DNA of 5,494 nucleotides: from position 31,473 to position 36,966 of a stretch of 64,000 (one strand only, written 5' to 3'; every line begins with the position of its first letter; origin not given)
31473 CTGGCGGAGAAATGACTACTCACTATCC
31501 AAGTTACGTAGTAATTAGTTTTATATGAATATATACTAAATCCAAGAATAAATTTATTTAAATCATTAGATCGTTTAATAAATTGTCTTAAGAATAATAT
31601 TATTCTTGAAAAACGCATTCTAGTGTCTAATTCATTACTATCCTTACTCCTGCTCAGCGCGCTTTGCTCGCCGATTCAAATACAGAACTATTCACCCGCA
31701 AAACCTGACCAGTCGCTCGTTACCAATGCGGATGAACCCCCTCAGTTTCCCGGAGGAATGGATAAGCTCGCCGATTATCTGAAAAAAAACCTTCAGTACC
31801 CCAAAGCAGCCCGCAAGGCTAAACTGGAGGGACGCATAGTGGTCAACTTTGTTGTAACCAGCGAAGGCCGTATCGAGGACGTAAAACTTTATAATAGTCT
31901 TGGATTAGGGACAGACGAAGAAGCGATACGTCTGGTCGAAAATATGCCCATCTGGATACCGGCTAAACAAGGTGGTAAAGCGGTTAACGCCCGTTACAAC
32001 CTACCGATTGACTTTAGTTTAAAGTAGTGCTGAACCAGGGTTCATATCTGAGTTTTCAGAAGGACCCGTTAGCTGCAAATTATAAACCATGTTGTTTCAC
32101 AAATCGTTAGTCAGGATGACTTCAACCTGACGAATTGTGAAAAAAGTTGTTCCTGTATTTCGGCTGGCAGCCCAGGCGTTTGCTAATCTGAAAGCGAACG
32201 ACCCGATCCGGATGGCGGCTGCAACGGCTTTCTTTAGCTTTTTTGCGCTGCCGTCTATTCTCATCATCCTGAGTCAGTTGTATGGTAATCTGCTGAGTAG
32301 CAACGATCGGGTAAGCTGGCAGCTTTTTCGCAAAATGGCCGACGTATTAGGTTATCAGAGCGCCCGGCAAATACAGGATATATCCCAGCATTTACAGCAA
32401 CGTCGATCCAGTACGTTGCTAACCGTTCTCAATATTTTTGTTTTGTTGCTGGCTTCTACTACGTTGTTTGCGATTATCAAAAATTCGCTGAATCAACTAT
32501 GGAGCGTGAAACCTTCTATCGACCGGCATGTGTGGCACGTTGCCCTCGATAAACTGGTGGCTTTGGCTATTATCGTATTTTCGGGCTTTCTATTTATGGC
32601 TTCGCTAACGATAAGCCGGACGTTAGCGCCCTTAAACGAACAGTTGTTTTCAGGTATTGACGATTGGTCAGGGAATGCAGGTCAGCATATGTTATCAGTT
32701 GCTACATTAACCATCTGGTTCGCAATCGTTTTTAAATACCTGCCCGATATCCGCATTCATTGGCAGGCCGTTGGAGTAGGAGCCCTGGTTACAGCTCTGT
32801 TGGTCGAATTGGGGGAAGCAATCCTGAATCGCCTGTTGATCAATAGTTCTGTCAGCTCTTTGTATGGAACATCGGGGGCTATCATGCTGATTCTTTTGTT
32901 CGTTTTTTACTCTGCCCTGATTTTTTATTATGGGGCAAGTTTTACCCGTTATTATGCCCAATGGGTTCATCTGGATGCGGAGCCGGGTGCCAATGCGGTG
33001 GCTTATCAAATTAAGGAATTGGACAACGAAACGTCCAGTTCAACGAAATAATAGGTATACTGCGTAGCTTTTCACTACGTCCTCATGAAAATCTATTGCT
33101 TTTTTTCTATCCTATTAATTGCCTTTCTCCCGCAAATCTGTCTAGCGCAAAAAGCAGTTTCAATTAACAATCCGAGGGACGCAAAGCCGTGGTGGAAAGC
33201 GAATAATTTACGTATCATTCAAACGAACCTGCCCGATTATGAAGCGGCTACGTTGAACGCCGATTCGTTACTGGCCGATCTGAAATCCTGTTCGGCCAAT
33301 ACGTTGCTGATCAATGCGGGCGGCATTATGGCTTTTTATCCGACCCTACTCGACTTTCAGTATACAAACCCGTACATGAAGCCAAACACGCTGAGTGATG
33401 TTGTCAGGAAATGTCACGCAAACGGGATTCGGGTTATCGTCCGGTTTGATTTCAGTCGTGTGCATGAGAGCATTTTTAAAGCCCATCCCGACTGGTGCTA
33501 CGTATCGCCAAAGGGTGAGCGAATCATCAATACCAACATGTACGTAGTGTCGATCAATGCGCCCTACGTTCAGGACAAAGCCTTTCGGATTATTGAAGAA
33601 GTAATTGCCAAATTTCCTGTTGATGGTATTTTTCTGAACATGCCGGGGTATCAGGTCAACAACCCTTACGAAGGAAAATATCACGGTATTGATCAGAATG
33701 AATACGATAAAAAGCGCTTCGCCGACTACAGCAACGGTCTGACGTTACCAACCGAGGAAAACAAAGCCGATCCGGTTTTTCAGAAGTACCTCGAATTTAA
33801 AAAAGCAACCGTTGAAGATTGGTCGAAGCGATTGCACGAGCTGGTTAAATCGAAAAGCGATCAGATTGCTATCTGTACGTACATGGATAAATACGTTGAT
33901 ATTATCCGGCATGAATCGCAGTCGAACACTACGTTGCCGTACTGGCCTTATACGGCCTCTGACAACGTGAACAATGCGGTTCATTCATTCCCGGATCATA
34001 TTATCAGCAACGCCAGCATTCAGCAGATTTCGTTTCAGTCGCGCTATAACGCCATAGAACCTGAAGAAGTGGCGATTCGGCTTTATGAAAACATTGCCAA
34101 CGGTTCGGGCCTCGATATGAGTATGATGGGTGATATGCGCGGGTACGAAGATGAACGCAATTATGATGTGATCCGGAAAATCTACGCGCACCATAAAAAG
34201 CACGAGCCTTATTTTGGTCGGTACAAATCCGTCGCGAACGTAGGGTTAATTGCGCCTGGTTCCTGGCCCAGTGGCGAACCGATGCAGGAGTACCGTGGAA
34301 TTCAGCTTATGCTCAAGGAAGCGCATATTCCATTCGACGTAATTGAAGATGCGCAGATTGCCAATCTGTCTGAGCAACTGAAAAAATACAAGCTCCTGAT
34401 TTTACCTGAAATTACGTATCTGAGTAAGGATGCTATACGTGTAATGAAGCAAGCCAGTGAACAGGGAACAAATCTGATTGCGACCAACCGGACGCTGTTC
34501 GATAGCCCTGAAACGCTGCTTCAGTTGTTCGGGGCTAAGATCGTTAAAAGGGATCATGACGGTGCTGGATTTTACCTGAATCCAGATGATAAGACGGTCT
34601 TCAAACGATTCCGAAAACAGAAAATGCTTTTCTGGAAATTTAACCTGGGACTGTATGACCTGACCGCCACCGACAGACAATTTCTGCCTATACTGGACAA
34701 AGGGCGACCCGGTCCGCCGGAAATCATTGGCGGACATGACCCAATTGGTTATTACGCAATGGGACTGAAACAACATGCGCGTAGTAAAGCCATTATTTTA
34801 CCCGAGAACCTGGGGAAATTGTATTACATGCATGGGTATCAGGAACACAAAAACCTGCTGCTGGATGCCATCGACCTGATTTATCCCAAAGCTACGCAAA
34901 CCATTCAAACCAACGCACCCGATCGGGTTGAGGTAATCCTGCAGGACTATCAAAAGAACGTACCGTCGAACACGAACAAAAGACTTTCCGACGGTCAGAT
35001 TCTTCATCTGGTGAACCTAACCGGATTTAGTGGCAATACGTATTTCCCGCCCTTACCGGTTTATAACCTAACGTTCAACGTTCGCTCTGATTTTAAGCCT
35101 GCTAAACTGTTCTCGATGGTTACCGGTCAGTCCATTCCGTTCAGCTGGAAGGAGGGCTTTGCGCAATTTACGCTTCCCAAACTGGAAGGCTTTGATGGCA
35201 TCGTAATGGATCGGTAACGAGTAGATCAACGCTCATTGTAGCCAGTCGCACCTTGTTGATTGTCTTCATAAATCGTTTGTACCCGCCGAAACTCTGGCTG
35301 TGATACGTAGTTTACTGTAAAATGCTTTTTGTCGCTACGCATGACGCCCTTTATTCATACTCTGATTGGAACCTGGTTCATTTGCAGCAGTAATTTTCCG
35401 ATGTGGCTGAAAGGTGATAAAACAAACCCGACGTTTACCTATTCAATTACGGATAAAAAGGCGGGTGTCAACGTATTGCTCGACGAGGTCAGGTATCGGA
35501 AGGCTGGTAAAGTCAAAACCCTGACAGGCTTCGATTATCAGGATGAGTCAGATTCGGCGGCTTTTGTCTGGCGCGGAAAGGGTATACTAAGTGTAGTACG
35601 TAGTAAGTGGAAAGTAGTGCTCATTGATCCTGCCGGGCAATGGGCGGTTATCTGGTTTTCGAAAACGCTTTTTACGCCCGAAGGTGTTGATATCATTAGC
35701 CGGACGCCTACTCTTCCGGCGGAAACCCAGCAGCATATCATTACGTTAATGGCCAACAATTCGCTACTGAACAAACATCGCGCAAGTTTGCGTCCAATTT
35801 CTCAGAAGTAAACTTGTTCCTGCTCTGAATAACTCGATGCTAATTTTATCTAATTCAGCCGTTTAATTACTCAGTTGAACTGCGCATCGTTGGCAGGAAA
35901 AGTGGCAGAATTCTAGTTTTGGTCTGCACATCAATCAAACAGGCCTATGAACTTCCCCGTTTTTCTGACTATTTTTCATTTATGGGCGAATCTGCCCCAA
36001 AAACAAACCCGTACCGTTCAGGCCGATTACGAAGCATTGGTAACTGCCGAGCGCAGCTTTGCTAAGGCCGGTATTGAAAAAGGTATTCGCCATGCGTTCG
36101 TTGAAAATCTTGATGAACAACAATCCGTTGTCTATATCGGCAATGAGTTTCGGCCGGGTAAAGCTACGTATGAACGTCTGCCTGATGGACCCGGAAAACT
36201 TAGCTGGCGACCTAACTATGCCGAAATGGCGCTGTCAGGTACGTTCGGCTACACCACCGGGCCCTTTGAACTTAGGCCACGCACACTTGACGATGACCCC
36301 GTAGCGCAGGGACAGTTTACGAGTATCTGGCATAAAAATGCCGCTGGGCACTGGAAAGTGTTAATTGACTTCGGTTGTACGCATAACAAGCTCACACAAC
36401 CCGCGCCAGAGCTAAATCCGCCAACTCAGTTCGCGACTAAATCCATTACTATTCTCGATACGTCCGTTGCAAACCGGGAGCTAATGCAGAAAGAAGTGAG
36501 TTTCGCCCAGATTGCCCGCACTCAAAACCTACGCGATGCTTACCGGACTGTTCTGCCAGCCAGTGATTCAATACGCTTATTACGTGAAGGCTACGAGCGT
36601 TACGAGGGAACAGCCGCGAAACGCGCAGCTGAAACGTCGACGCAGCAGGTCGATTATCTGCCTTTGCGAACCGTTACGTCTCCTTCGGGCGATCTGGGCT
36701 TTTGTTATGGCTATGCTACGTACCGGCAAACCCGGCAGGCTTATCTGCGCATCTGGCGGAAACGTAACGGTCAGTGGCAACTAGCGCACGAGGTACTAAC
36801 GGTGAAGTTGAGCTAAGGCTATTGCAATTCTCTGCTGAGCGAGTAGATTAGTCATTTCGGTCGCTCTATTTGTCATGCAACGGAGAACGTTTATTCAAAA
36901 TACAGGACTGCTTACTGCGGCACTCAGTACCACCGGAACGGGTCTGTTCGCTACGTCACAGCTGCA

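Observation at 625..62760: Window-wide over-represented motif RCTACGT / palindrome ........: a HIP1-like signature in a Bacteroidota genome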

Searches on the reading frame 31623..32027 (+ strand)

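Call 19: search_protein_families(library=pfam, proteins=[window:31623-32027:+])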
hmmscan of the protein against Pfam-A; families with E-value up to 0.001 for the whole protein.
window:31623-32027:+ (134 aa): 1 family
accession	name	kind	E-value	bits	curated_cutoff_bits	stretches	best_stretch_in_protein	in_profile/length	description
PF03544.19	TonB_C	-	2.2e-18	66.9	24.6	1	56-133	2-79/79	Gram-negative bacterial TonB protein C-terminal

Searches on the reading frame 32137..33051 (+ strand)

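Call 19: search_protein_families(library=pfam, proteins=[window:32137-33051:+])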
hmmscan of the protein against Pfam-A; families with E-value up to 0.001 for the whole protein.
window:32137-33051:+ (304 aa): 1 family
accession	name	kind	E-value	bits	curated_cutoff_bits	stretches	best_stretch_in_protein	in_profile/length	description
PF03631.20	Virul_fac_BrkB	-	9.6e-34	117.6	33.7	1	24-275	6-257/259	Virulence factor BrkB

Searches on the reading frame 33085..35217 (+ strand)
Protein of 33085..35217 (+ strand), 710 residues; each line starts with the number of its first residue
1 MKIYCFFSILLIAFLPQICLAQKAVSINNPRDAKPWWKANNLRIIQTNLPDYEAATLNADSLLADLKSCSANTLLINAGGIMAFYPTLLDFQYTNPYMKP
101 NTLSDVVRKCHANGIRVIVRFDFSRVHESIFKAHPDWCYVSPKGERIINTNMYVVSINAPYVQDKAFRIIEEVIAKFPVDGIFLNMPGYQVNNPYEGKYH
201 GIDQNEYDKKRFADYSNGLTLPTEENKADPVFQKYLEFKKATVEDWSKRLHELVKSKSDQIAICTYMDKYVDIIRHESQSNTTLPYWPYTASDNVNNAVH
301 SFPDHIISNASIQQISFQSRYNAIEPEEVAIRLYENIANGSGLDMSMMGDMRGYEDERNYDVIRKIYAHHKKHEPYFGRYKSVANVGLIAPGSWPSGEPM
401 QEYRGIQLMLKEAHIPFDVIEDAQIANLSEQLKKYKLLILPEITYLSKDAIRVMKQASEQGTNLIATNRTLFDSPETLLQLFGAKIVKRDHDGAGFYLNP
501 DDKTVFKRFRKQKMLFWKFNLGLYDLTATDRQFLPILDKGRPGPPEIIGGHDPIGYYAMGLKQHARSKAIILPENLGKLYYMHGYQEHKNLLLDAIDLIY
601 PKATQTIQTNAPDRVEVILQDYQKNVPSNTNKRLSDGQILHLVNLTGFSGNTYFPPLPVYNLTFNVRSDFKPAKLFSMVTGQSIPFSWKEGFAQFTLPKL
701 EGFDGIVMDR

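Call 11: search_protein_families(library=ncbifam, proteins=[window:33085-35217:+])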
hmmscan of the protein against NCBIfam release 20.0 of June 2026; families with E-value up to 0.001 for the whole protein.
window:33085-35217:+ (710 aa): 0 families

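Call 20: search_protein_families(library=pfam, proteins=[window:33085-35217:+])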
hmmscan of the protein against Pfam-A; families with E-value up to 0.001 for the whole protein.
window:33085-35217:+ (710 aa): 4 families
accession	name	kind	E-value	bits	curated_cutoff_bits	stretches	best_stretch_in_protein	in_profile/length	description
PF14871.12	GHL6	-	9.2e-29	100.8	35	1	59-186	2-132/132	Hypothetical glycosyl hydrolase 6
PF02638.21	GHL10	-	2.1e-07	30.8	27.9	1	101-261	70-223/311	Glycosyl hydrolase-like 10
PF02065.24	Melibiase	-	8e-07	28.8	27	1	95-186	98-191/347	Melibiase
PF08532.16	Glyco_hydro_42M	-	7.2e-05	22.8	25.8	1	424-470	47-93/207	Beta-galactosidase trimerisation domain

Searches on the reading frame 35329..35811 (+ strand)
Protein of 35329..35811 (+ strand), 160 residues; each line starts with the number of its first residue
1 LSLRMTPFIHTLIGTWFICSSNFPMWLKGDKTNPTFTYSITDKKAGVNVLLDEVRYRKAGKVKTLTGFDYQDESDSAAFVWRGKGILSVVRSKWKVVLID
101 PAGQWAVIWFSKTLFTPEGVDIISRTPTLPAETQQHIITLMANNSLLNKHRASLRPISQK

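Call 20: search_protein_families(library=pfam, proteins=[window:35329-35811:+])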
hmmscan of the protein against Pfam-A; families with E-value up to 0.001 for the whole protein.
window:35329-35811:+ (160 aa): 1 family
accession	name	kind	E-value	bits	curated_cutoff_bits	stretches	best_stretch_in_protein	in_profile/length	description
PF08212.18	Lipocalin_2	-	0.00018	21.9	24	1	13-142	7-132/146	Lipocalin-like domain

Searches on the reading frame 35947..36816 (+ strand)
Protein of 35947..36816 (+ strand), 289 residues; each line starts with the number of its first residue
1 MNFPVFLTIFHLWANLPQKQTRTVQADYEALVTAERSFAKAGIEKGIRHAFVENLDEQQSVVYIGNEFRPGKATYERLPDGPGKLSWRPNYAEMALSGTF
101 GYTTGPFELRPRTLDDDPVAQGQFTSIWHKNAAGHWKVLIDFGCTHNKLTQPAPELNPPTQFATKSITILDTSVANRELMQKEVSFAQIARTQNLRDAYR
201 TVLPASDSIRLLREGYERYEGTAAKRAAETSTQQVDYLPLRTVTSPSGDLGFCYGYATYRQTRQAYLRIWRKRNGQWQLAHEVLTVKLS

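Call 20: search_protein_families(library=pfam, proteins=[window:35947-36816:+])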
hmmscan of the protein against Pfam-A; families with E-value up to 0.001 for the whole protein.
window:35947-36816:+ (289 aa): 1 family
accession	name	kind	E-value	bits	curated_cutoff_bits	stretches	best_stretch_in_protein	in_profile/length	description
PF14534.12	DUF4440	-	7e-08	33.3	25.2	0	46-138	15-107/107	Domain of unknown function (DUF4440)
